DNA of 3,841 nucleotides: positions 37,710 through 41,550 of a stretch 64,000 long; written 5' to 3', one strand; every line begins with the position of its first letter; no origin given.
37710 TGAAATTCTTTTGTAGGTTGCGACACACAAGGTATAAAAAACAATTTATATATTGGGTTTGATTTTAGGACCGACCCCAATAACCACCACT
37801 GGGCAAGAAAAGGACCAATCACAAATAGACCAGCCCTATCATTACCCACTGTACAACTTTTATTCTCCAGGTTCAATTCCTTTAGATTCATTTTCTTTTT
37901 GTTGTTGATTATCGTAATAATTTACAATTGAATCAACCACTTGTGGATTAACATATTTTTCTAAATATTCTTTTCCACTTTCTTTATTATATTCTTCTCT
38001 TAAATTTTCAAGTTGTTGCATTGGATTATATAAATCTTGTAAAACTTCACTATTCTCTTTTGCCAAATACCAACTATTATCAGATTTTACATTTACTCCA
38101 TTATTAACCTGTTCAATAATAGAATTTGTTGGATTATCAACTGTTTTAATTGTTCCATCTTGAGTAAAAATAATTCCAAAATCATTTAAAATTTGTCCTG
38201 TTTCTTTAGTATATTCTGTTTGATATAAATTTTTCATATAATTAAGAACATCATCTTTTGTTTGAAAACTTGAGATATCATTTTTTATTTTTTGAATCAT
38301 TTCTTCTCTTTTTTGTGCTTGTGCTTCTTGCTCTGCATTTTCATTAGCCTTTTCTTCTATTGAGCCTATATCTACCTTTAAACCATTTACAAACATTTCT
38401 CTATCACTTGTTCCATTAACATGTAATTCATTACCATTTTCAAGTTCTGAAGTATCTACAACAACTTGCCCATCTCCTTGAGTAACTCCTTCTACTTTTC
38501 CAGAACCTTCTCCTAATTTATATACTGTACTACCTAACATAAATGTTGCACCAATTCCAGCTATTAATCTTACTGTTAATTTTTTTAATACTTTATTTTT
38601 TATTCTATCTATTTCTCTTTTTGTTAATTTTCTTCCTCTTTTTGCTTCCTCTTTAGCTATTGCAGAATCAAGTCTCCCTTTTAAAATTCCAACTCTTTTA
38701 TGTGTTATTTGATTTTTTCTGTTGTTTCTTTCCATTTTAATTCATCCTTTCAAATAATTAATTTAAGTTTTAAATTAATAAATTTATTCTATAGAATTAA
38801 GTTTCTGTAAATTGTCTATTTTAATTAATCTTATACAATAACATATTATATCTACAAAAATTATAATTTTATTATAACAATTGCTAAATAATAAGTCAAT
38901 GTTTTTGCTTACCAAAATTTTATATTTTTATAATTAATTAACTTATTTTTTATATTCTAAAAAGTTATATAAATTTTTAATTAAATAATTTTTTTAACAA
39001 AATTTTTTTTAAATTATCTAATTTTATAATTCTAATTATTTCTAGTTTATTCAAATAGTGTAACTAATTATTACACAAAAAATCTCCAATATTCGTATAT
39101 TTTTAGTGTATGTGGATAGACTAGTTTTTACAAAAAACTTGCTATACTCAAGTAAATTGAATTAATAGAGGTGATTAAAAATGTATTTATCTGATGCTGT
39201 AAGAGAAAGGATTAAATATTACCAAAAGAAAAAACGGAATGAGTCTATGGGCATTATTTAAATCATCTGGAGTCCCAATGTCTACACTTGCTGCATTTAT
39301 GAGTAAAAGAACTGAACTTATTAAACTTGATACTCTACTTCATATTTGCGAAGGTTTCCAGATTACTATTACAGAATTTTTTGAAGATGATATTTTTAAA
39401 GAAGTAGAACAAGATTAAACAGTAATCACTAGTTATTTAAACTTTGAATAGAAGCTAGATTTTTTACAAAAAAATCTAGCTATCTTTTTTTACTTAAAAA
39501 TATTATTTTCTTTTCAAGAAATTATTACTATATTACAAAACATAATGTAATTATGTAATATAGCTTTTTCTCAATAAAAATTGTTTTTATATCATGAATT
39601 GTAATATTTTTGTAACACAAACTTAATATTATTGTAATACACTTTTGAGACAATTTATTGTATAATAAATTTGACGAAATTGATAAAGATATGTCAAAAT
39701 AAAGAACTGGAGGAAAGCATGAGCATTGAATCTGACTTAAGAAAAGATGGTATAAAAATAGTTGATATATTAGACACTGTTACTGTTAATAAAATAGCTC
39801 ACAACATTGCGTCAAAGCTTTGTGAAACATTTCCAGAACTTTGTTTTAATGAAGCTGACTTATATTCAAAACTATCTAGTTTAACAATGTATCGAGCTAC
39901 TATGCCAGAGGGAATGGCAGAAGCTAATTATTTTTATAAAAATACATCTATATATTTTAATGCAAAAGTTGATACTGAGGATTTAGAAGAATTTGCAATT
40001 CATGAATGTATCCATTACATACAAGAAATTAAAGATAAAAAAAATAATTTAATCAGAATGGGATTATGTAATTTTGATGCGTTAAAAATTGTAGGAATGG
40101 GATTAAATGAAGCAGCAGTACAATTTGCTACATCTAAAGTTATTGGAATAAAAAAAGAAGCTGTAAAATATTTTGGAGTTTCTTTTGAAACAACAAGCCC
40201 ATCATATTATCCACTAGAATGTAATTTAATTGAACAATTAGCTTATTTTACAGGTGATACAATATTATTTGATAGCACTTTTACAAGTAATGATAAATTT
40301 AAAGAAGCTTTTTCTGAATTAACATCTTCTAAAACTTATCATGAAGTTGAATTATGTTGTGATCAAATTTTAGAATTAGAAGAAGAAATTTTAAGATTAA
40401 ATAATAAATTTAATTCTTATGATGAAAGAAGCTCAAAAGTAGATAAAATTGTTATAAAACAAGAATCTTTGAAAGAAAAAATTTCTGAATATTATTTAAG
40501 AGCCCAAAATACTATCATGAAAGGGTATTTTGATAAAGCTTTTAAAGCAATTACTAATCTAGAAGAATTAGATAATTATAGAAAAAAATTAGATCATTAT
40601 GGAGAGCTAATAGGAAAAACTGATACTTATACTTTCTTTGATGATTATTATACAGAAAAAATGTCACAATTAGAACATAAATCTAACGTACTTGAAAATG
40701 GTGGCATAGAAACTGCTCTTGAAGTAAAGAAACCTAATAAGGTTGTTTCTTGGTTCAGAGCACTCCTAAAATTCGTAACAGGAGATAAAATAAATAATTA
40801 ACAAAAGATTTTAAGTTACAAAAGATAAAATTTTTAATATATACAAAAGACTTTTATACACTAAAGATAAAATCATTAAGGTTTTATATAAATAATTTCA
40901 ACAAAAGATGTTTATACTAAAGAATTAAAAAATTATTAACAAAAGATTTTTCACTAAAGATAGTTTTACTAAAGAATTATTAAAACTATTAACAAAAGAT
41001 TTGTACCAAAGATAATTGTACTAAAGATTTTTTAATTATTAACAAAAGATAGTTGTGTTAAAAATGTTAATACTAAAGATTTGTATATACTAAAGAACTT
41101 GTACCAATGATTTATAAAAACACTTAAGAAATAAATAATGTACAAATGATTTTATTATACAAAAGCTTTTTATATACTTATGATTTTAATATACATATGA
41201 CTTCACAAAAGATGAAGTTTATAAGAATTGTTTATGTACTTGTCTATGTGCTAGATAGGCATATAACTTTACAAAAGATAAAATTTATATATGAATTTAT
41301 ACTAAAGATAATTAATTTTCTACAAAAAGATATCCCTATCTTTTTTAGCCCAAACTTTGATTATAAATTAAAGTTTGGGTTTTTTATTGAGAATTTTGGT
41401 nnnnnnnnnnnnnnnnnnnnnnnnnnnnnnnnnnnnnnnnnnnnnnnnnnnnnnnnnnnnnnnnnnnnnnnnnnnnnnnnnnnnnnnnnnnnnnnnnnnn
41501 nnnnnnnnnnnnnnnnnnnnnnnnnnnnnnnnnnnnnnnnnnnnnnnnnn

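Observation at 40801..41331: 530-bp strand-specific array of 22 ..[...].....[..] 9-mers between a HExxH gene and a double terminator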

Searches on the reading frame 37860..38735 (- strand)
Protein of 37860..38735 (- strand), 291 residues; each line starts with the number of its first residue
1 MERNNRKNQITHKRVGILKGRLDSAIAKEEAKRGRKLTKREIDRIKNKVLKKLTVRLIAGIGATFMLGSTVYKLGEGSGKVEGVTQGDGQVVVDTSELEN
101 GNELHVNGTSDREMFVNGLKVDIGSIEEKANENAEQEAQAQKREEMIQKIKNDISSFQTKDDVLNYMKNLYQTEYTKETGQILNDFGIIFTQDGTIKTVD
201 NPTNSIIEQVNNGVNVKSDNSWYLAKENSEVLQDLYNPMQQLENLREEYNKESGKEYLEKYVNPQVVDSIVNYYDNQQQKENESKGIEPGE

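Call 9: search_protein_families(library=pfam, proteins=[window:37860-38735:-], max_evalue=0.01)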
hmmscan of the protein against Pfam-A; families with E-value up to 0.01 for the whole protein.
window:37860-38735:- (291 aa): 0 families

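Call 17: search_protein_families(library=ncbifam, proteins=[window:37860-38735:-], max_evalue=1)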
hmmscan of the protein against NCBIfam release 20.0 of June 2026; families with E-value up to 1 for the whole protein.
window:37860-38735:- (291 aa): 4 families
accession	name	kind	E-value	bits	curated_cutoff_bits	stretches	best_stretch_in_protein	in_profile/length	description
NF001460.0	PRK00321.1-1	equivalog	0.00015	21.2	501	1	16-72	78-134/303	recombination-associated protein RdgC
NF001462.0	PRK00321.1-3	equivalog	0.012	14.8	330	1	17-57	79-119/304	recombination-associated protein RdgC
NF047876.1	Lsa19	exception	0.025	14.3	250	1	8-107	6-101/182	adhesin Lsa19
NF047760.1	LIC10042_TonB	equivalog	0.12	12.4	100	0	95-155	27-86/156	LIC_10042 family TonB-like protein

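Call 18: search_protein_families(library=phrogs, proteins=[window:37860-38735:-], max_evalue=0.1)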
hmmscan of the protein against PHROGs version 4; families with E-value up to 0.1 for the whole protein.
window:37860-38735:- (291 aa): 4 families
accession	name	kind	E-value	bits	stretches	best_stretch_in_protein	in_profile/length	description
phrog_36510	-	unknown function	0.0016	20.3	0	147-186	60-99/103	-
phrog_26615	-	unknown function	0.045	14.9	0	131-262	60-188/220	-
phrog_13439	-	unknown function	0.051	14.3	0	18-56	79-117/181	-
phrog_739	-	lysis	0.07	14.3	1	126-185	29-88/122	Rz-like spanin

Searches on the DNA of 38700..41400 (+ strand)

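Call 11: search_dna_similar(query=window:38700-41400:+, collection=plasmids, mode=distant, max_rows=15)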
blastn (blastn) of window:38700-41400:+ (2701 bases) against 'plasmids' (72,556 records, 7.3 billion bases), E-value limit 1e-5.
No match.

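Call 12: search_dna_similar(query=window:38700-41400:+, collection=phages, mode=distant, max_rows=15)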
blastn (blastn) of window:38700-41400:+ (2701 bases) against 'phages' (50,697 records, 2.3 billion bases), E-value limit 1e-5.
No match.

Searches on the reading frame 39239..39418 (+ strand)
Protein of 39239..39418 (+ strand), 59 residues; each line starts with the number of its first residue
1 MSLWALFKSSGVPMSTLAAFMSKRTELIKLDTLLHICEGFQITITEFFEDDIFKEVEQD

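Call 9: search_protein_families(library=pfam, proteins=[window:39239-39418:+], max_evalue=0.01)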
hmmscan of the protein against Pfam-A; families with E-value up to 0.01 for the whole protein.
window:39239-39418:+ (59 aa): 1 family
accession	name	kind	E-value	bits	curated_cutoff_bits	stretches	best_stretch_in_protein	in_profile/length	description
PF13443.12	HTH_26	-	6.6e-05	23.5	22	1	2-49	12-59/63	Cro/C1-type HTH DNA-binding domain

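Call 17: search_protein_families(library=ncbifam, proteins=[window:39239-39418:+], max_evalue=1)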
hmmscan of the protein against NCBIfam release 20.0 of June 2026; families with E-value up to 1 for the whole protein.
window:39239-39418:+ (59 aa): 0 families

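Call 18: search_protein_families(library=phrogs, proteins=[window:39239-39418:+], max_evalue=0.1)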
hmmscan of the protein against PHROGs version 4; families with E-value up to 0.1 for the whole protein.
window:39239-39418:+ (59 aa): 2 families
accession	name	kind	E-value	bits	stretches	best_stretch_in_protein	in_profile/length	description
phrog_9425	-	transcription regulation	0.027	15.2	1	6-41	26-61/72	transcriptional repressor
phrog_2339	-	DNA, RNA and nucleotide metabolism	0.085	13.9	1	11-43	49-81/98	HTH DNA binding protein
